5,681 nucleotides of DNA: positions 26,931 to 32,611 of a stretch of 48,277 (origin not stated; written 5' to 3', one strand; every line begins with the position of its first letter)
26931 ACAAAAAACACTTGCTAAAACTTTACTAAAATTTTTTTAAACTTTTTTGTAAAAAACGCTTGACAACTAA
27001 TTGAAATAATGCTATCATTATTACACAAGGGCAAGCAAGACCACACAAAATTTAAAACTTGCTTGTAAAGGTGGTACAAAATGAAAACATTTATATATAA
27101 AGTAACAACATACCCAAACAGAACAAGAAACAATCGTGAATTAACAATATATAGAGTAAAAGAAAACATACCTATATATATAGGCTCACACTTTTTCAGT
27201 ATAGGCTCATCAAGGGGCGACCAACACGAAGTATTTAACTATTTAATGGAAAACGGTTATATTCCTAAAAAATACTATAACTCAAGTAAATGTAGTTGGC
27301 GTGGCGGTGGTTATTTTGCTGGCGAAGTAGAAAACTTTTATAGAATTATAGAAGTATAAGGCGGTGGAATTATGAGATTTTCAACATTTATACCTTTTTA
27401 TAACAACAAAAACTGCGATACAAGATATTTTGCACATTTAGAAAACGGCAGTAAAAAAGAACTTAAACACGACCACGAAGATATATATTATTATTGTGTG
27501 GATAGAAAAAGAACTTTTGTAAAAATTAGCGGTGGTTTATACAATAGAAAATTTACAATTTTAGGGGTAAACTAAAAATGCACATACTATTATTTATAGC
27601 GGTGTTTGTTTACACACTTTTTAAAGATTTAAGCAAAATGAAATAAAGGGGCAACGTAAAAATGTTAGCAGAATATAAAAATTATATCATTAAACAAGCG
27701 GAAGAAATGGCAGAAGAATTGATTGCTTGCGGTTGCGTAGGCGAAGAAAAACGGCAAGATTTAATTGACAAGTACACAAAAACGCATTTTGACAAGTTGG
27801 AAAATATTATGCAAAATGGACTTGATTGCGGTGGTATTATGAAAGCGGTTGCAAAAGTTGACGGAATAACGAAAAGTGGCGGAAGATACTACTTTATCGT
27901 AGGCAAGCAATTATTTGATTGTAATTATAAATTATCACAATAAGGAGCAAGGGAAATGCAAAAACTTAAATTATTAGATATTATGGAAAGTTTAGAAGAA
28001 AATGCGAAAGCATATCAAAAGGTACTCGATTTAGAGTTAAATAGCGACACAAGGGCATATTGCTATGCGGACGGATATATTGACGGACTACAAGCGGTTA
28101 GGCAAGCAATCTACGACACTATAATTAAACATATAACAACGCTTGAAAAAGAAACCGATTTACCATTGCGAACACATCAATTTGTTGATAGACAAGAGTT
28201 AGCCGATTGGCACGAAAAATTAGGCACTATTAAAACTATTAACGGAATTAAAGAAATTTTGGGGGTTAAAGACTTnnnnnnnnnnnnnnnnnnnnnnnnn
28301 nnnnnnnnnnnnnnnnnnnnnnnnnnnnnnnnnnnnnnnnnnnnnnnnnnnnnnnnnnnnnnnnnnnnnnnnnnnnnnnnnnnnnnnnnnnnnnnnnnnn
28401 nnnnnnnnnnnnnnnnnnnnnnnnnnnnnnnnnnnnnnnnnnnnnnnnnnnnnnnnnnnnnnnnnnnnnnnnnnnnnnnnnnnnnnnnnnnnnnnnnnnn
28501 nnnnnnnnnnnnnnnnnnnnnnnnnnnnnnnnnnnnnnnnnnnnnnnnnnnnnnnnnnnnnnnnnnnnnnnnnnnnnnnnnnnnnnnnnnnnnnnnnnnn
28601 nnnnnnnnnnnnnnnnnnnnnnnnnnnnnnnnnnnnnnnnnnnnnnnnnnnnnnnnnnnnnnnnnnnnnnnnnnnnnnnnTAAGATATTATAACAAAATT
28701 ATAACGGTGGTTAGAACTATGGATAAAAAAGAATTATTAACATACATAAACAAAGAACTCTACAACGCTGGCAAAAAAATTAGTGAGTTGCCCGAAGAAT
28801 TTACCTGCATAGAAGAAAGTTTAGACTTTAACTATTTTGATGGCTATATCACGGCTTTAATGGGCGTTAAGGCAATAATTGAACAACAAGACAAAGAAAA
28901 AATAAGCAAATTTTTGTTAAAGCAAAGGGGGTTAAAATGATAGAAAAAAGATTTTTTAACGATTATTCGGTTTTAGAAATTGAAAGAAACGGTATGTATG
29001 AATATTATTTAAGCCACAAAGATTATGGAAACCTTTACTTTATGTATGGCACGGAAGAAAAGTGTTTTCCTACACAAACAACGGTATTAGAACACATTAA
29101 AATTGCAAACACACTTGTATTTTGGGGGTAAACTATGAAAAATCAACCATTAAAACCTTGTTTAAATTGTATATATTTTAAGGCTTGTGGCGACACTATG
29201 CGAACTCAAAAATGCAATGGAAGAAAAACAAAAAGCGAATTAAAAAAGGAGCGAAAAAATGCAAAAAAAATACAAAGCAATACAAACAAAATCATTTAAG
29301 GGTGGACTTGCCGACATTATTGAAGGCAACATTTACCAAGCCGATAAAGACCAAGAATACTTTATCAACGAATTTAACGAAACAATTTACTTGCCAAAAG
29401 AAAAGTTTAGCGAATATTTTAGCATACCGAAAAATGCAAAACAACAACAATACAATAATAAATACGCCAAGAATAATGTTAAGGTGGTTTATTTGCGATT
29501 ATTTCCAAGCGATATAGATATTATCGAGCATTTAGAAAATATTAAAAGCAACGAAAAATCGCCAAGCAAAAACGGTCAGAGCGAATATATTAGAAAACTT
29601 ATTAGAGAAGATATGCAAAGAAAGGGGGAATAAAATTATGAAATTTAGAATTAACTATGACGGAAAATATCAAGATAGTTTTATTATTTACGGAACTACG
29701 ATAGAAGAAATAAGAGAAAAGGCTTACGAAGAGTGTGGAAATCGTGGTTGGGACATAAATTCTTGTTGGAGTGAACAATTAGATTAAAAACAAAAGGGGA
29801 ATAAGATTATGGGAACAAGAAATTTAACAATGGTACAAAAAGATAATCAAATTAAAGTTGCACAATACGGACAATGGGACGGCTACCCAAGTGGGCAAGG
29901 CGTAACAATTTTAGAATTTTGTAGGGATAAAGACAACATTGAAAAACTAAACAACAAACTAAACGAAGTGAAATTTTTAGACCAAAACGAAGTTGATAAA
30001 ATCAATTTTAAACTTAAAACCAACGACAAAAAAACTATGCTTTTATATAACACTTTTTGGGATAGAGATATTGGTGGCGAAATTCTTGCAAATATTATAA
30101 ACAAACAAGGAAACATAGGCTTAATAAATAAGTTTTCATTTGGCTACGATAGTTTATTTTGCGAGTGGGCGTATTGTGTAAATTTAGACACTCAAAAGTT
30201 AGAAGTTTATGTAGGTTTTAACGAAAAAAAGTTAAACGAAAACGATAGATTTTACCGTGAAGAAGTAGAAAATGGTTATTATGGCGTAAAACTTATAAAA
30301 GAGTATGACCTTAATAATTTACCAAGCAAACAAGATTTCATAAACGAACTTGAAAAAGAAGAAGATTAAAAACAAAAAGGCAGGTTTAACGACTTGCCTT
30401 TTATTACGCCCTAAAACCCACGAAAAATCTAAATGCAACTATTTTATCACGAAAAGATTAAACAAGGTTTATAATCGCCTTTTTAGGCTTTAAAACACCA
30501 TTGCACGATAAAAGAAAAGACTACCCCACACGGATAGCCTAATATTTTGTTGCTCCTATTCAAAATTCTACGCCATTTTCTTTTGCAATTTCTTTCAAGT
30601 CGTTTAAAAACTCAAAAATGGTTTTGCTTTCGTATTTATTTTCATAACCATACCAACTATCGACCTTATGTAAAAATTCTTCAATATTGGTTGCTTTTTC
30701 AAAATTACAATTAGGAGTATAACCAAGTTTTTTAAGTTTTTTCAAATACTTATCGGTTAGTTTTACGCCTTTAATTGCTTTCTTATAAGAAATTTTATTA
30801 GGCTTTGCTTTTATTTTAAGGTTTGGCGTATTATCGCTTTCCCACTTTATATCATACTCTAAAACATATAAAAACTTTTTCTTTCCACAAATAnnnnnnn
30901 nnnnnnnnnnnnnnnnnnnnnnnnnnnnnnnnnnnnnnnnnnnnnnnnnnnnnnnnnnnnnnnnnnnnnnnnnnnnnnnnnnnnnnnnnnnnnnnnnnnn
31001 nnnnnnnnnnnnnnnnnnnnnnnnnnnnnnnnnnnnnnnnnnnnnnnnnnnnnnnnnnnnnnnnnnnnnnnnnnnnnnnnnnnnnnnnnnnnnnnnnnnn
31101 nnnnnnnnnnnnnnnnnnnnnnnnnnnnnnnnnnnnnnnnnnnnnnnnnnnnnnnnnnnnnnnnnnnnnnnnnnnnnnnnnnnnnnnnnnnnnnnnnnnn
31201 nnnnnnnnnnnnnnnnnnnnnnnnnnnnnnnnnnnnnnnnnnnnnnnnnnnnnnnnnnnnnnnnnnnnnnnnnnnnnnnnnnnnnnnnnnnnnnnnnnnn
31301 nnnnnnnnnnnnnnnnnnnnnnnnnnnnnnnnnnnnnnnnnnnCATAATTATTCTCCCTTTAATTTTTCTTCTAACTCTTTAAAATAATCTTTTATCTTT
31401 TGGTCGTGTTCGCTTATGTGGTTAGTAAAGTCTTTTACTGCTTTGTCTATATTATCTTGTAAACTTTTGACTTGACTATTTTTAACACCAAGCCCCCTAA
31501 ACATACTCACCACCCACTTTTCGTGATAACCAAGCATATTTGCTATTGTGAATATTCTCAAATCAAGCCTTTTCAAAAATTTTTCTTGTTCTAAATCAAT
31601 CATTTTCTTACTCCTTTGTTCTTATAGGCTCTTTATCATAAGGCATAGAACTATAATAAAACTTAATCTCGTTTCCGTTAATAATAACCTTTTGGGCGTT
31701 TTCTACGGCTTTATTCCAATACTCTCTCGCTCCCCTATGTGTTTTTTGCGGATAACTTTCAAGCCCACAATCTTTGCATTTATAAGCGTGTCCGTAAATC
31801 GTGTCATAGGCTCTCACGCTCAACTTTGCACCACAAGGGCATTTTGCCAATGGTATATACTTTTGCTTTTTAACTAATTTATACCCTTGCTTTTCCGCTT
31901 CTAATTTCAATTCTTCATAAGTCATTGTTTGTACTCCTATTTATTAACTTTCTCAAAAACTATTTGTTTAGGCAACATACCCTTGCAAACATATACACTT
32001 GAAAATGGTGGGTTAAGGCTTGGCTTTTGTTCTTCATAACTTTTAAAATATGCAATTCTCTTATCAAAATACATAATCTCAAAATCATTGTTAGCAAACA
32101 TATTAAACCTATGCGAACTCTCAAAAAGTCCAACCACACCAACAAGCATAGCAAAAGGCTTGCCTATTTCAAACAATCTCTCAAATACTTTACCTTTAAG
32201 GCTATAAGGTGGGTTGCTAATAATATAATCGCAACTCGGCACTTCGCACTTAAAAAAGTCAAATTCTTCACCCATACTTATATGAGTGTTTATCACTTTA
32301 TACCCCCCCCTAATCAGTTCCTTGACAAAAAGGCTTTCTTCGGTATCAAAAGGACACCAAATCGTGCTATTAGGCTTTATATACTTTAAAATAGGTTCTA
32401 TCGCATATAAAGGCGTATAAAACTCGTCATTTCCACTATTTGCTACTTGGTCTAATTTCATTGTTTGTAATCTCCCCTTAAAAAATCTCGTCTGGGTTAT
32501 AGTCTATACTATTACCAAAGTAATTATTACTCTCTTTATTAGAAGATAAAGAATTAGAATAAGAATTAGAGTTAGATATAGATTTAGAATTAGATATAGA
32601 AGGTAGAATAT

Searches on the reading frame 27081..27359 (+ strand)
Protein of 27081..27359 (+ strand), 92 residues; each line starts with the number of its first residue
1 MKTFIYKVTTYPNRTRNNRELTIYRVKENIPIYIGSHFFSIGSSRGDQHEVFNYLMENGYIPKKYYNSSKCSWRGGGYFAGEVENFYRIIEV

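Call 13: search_protein_families(library=phrogs, proteins=[window:27081-27359:+], max_evalue=0.001)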
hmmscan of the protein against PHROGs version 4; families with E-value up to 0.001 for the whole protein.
window:27081-27359:+ (92 aa): 1 family
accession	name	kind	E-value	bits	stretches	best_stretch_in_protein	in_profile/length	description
phrog_18334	-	unknown function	1.7e-07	32.3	1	1-37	1-37/81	-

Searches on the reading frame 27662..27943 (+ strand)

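Call 13: search_protein_families(library=phrogs, proteins=[window:27662-27943:+], max_evalue=0.001)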
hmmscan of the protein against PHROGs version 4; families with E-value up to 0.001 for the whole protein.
window:27662-27943:+ (93 aa): 1 family
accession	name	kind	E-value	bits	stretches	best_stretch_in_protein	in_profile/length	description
phrog_25869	-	unknown function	0.00028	21.5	1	30-40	19-29/30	-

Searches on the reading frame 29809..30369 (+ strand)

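Call 13: search_protein_families(library=phrogs, proteins=[window:29809-30369:+], max_evalue=0.001)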
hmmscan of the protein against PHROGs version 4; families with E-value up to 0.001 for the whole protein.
window:29809-30369:+ (186 aa): 2 families
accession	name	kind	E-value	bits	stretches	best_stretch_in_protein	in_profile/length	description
phrog_30528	-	unknown function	3.1e-08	34.7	1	1-155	1-153/183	-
phrog_1987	-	unknown function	5e-06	27.9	1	1-61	1-61/128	-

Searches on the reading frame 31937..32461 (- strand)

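Call 13: search_protein_families(library=phrogs, proteins=[window:31937-32461:-], max_evalue=0.001)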
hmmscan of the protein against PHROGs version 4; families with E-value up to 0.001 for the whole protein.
window:31937-32461:- (174 aa): 2 families
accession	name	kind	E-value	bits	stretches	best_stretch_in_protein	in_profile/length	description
phrog_799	-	other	1.1e-26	95.1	1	8-156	209-360/458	DNA methyltransferase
phrog_6380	-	other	0.00021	21.4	1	60-92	106-142/382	DNA methyltransferase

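Call 66: search_protein_families(library=pfam, proteins=[window:31937-32461:-], max_evalue=0.01)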
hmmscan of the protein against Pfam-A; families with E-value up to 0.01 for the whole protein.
window:31937-32461:- (174 aa): 1 family
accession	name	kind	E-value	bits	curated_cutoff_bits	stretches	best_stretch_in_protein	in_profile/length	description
PF13651.11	EcoRI_methylase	-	0.00047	20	26.4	0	77-145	139-207/345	Adenine-specific methyltransferase EcoRI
